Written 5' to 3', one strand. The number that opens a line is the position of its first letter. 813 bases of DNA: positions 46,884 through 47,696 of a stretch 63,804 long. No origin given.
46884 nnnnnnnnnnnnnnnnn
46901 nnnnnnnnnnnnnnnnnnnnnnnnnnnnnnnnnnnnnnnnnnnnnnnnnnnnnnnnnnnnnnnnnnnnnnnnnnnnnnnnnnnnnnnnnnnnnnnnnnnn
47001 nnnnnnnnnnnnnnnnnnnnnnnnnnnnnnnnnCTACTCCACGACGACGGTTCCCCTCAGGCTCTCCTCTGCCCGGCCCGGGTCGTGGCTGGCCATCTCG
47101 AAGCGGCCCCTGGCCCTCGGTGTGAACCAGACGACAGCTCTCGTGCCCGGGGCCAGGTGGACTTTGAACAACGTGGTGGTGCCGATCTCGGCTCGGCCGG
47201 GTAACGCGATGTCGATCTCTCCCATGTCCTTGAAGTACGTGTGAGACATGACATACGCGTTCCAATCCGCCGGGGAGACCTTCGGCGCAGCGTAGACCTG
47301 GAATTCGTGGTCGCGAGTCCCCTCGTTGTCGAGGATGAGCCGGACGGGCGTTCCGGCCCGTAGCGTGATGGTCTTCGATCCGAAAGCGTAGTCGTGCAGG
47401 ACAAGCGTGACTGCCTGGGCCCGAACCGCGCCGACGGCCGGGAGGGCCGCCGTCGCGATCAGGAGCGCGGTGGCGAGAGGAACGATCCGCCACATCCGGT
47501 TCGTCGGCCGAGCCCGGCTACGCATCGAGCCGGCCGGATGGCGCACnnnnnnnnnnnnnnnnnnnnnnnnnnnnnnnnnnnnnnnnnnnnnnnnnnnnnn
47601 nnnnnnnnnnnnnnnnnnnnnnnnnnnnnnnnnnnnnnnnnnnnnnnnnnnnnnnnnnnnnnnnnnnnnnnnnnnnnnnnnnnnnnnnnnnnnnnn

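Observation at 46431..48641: Operon encoding an unknown protein, an atypical Rieske protein, a Cys-less cupredoxin and a rusticyanin/sulfocyanin-like blue-copper protein, with no cytochrome b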

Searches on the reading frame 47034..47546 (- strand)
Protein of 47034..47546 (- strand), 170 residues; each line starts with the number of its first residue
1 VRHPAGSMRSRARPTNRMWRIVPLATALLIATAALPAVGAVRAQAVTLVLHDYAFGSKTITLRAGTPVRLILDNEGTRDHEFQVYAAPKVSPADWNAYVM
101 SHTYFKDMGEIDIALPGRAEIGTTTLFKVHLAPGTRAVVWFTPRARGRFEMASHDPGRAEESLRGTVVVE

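Call 3: search_protein_families(library=pfam, proteins=[window:47034-47546:-], max_evalue=1)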
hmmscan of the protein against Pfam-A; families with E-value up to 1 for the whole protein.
window:47034-47546:- (170 aa): 1 family
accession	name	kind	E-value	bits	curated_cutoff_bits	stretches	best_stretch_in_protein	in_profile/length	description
PF13473.12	Cupredoxin_1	-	1.3e-08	35.2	27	1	25-85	6-62/104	Cupredoxin-like domain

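Call 4: search_protein_families(library=ncbifam, proteins=[window:47034-47546:-], max_evalue=1)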
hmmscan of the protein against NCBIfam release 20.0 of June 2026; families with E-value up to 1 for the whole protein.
window:47034-47546:- (170 aa): 1 family
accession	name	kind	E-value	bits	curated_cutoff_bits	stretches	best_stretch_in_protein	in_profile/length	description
NF051440.1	CuResCopIPSEAE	equivalog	3e-06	27.1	280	1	36-85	33-82/180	copper-resistant cuproprotein CopI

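Call 20: search_solved_structures(query=window:47034-47546:-, max_evalue=10, show_alignments=3)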
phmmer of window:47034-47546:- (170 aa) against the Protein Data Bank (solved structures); distinct sequences matched with E-value up to 10: 10.
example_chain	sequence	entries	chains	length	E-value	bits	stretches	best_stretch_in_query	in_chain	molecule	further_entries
6w2k_A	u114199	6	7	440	0.053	16.5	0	29-88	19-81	Laccase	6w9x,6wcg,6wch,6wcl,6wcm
2xu9_A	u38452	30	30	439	0.053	16.5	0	29-88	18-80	LACCASE | LACCASE-LIKE PROTEIN | THERMUS THERMOPHILUS MULTICOPPER OXIDASE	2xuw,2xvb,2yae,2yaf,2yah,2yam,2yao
6wcn_A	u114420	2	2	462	0.054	16.5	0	29-88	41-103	Laccase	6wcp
9cpm_A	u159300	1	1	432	0.091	15.8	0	29-88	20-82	Laccase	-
6mbh_A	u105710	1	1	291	0.27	14.2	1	21-98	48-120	GphF Dehydratase 1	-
6gj3_C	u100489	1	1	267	0.46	13.5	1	114-146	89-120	TssG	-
6n38_G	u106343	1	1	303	0.53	13.3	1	114-146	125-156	Putative type VI secretion protein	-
6giy_C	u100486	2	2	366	0.74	12.8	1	114-146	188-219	TssG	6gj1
6n4v_Af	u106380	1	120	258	0.87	12.6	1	30-88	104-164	Coat protein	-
6yjp_A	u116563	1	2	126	1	12.4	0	115-150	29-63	Natural cytotoxicity triggering receptor 3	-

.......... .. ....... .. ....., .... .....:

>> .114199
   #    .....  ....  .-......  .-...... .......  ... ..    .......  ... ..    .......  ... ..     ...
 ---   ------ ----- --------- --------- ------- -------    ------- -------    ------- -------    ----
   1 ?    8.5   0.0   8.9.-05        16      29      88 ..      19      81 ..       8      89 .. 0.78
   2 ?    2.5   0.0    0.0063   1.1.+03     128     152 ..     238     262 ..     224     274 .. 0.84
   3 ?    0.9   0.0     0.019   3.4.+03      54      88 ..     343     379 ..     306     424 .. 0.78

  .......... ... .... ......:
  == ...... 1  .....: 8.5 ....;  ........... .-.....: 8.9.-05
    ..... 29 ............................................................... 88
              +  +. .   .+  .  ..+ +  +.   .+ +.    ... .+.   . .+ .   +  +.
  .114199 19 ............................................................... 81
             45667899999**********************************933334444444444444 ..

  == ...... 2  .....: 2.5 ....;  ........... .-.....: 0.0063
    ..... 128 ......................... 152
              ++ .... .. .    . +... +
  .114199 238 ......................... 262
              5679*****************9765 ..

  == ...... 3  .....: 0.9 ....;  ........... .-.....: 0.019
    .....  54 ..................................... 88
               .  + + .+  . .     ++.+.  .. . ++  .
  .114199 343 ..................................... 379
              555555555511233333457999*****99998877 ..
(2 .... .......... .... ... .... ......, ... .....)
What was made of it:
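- Tried and rejected: PDB sequence search with the Cys-less cupredoxin: only insignificant hits (call 20).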

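Call 30: find_homologous_proteins(query=window:47034-47546:-, max_evalue=0.001)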
Query window:47034-47546:- (170 aa): 14 proteins with E <= 0.001 among 684 candidates.
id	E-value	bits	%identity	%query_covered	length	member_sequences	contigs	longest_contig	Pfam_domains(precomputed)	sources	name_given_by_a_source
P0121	2.1e-102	358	100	96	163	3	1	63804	PF13473.13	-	-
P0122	1.5e-72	261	72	96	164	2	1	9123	PF13473.13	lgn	-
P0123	1.2e-71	258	73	96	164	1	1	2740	PF13473.13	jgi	jgi:uncharacterized cupredoxin-like copper-binding protein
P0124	3.1e-63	230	63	98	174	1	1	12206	PF13473.13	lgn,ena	-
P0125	5.5e-62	226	76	77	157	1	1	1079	PF13473.13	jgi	jgi:uncharacterized cupredoxin-like copper-binding protein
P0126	2.2e-61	224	64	90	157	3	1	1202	PF13473.13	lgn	-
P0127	9.6e-59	216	59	96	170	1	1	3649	PF13473.13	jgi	jgi:uncharacterized cupredoxin-like copper-binding protein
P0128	9.9e-58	212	66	82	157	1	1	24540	PF13473.13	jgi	-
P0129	1.4e-57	212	64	76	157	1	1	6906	PF13473.13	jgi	jgi:uncharacterized cupredoxin-like copper-binding protein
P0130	5.8e-56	207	63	85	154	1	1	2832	PF13473.13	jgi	jgi:uncharacterized cupredoxin-like copper-binding protein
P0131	3.5e-53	198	59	86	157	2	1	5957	PF13473.13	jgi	jgi:uncharacterized cupredoxin-like copper-binding protein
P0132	1.6e-51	192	59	89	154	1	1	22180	PF13473.13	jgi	jgi:uncharacterized cupredoxin-like copper-binding protein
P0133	6.2e-51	190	57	86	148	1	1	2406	PF13473.13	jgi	-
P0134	4.7e-50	187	55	88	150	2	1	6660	PF13473.13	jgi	jgi:uncharacterized cupredoxin-like copper-binding protein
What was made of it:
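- Checked: Its best start is ATG 47525, giving 163 aa, the form found in the protein database (call 30).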

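Call 39: predict_structure(alignment_id=A1)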
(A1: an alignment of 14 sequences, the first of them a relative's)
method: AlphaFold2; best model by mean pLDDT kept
length: 163 residues; sequences in the alignment: 14
mean_pLDDT: 63.6   pTM: 0.58
mean pLDDT of the five models: 63.6, 60.7, 60.1, 57.8, 56.7
residues with pLDDT >= 90: 4; 70-90: 67; 50-70: 37; < 50: 55
segments of 3 or more residues with pLDDT < 50: 16-32, 87-99, 101-103, 108-119
pLDDT, mean of each block of 10 residues (from residue 1): 50 49 44 72 78 86 87 72 47 40 51 44 78 79 71 64 85
secondary structure, 60 per line:
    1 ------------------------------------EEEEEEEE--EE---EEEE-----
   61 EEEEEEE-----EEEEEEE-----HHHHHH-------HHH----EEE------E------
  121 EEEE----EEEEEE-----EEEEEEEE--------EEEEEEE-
elements in order: E37-44 E52-55 E61-67 E73-79 H85-90 E105-107 E121-124 E129-134 E140-147 E156-162

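Call 48: fold_search(model_id=the predicted structure, library=pdb)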
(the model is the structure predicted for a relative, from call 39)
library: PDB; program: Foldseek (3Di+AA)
matches with E <= 10: 1826; with E <= 0.001: 426
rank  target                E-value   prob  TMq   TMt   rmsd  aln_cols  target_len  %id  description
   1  1qhq                  3.1e-08  1.00  0.53  0.61   6.9       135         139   21  AURACYANIN, A BLUE COPPER PROTEIN FROM THE GREEN THERMOPHILIC PHOTOSYNTHETIC BACTERIUM CHLOROFLEXUS AURANTIACUS (released 2001-03-07)
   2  6kol                  3.1e-07  1.00  0.53  0.68   5.5       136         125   15  Crystal structure of auracyanin from photosynthetic bacterium Roseiflexus castenholzii (released 2020-01-29)
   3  7z3f_B                4.0e-07  1.00  0.53  0.67   5.0       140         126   16  Crystal structure of the cupredoxin AcoP from Acidithiobacillus ferrooxidans, oxidized form (released 2023-09-13)
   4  4hcf_B                5.8e-07  1.00  0.49  0.80   2.8       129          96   17  Crystal Structure of Uncharacterized Cupredoxin-like Domain Protein Cupredoxin_1 with Copper Bound from Bacillus anthr (released 2012-10-17)
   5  4hcf_A                1.0e-06  1.00  0.47  0.86   3.1       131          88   18  Crystal Structure of Uncharacterized Cupredoxin-like Domain Protein Cupredoxin_1 with Copper Bound from Bacillus anthr (released 2012-10-17)
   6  7z3g_A                1.1e-06  1.00  0.55  0.63   5.0       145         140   17  Crystal structure of the cupredoxin AcoP from Acidithiobacillus ferrooxidans, H166A mutant (released 2023-09-13)
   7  7z3b_B                1.2e-06  1.00  0.51  0.63   4.9       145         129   15  Crystal structure of the cupredoxin AcoP from Acidithiobacillus ferrooxidans, reduced form (released 2023-09-13)
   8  6wcn                  1.4e-06  1.00  0.49  0.20   4.4       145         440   16  Crystal structure of Laccase from Thermus thermophilus HB27 with an open conformation of beta-hairpin (Average deposited (released 2021-03-31)
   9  7z3i_B                1.5e-06  1.00  0.53  0.66   4.8       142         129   17  Crystal structure of the cupredoxin AcoP from Acidithiobacillus ferrooxidans, M171A mutant (released 2023-09-13)
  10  4hcg_B                2.3e-06  1.00  0.48  0.84   2.8       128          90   17  Uncharacterized Cupredoxin-like Domain Protein Cupredoxin_1 with Zinc bound from Bacillus anthracis (released 2012-10-17)
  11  7z3i_A                2.8e-06  1.00  0.54  0.63   5.3       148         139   18  Crystal structure of the cupredoxin AcoP from Acidithiobacillus ferrooxidans, M171A mutant (released 2023-09-13)
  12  7z3b_A                3.4e-06  1.00  0.52  0.60   6.8       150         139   14  Crystal structure of the cupredoxin AcoP from Acidithiobacillus ferrooxidans, reduced form (released 2023-09-13)
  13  7z3g_B                3.8e-06  1.00  0.51  0.64   5.2       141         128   16  Crystal structure of the cupredoxin AcoP from Acidithiobacillus ferrooxidans, H166A mutant (released 2023-09-13)
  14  4hci_B                4.9e-06  1.00  0.47  0.81   3.2       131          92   18  Uncharacterized Cupredoxin-like Domain Protein Cupredoxin_1 from Bacillus anthracis (released 2012-10-17)
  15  2aan                  6.6e-06  1.00  0.47  0.60   6.3       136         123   19  Auracyanin A: A "blue" copper protein from the green thermophilic photosynthetic bacterium,chloroflexus aurantiacus (released 2006-07-11)
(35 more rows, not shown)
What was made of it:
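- On Type-1 blue copper protein (for the middle gene): The cupredoxin fold itself is supported (calls 3, 39, 48).
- Fold matches include CupA and FtrB (call 48).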

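Call 71: find_related_loci(query=A1, collection=metagenome_contigs, flank=5000)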
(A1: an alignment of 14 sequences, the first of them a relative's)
Query A1 (163 aa) in metagenome_contigs; peptide patterns used: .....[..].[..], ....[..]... (x = any residue, [..] = any of these).
483 stretches matched a pattern, but none encodes a relative of the query by tblastn (E <= 1e-3).

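Call 72: find_encoding_contigs(protein=P0134, flank=5000, max_places=2)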
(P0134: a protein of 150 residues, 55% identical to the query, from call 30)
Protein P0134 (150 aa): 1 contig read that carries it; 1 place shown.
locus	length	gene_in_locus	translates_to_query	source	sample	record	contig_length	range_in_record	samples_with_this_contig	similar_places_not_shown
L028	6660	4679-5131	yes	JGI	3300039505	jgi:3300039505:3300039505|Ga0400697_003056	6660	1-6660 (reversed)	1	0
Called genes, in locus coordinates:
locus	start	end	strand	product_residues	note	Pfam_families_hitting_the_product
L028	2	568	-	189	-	?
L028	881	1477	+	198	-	PF00440:TetR_N, PF13977:TetR_C_6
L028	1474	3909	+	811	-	PF00654:Voltage_CLC, PF00571:CBS, PF02080:TrkA_C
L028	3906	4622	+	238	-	-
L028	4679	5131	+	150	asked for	PF13473:Cupredoxin_1 (weak)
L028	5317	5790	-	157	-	PF04978:MST (weak), PF12867:DinB_2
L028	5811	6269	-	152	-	PF10604:Polyketide_cyc2, PF08327:AHSA1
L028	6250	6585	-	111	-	PF13545:HTH_Crp_2 (weak), PF12840:HTH_20, PF01022:HTH_5, PF08279:HTH_11 (weak), PF12802:MarR_2, PF13412:HTH_24 (weak), PF01978:TrmB (weak)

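Call 73: find_related_loci(query=P0132, collection=metagenome_contigs, flank=5000)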
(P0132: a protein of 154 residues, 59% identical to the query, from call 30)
Query P0132 (154 aa) in metagenome_contigs; peptide patterns used: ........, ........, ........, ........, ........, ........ (x = any residue, [..] = any of these).
426 stretches matched a pattern, but none encodes a relative of the query by tblastn (E <= 1e-3).
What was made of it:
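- Tried and rejected: Two scans of metagenome_contigs for more cupredoxin loci: nothing found (calls 71, 73).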

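Call 76: search_protein_families(library=pfam, proteins=[L028:4679-5131:+], max_evalue=0.001)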
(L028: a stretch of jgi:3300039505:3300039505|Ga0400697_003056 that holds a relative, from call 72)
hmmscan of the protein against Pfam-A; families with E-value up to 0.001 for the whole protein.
L028:4679-5131:+ (150 aa): 2 families
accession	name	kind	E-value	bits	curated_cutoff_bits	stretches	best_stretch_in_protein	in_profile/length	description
PF13473.12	Cupredoxin_1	-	3.2e-10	40.4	27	1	4-65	2-62/104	Cupredoxin-like domain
PF07731.20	Cu-oxidase_2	-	0.00032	20.9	20.4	0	39-150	34-134/137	Multicopper oxidase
